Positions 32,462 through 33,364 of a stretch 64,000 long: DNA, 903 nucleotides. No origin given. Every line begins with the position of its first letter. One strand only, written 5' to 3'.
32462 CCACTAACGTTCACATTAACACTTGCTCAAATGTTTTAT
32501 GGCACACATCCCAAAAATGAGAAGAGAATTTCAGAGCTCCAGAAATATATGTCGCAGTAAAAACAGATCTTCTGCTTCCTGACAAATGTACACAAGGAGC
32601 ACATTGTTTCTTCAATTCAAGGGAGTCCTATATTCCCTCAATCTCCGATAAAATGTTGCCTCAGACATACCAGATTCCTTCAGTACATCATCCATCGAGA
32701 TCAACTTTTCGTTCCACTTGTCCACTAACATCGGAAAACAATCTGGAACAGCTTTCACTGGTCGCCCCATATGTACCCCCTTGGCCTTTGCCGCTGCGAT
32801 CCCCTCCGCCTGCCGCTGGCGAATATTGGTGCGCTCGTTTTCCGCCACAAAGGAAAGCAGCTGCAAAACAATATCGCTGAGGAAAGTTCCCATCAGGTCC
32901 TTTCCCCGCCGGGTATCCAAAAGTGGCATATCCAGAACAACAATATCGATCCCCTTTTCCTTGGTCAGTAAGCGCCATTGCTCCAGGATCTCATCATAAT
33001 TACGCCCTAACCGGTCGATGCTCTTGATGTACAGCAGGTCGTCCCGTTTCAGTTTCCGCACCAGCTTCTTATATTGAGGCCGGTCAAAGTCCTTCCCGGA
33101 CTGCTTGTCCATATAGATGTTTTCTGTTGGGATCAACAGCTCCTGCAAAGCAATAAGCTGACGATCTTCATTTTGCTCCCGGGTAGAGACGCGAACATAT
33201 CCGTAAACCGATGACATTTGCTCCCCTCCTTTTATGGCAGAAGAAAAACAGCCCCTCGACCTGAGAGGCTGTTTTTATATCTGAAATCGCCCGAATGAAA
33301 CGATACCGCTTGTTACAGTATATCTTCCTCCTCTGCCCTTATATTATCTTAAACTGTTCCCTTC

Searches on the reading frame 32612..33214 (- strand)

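Call 28: search_protein_families(library=ncbifam, proteins=[window:32612-33214:-], max_evalue=0.01)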
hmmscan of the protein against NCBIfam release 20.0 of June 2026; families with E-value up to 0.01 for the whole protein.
window:32612-33214:- (200 aa): 6 families
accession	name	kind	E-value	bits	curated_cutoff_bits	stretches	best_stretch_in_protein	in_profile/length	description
NF041201.1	recomb_XisF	equivalog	3.4e-14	52.6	375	1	4-145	2-139/465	fdxN element excision recombinase XisF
NF009949.0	PRK13413.1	equivalog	3.2e-12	46.6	272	1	3-158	2-154/203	master DNA invertase Mpi family serine-type recombinase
NF047344.1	SCCmet_CcrA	equivalog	4.5e-06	26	700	1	4-144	5-143/442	cassette chromosome recombinase CcrA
NF033518.0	transpos_IS607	equivalog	1.7e-05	24.5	110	1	3-95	56-153/187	IS607 family transposase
NF047343.1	SCCmet_CcrB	equivalog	0.00052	18.8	900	1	3-149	9-158/542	cassette chromosome recombinase CcrB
NF049883.1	resolv_YneB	equivalog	0.006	16.1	175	0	10-129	9-129/211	YneB family resolvase-like protein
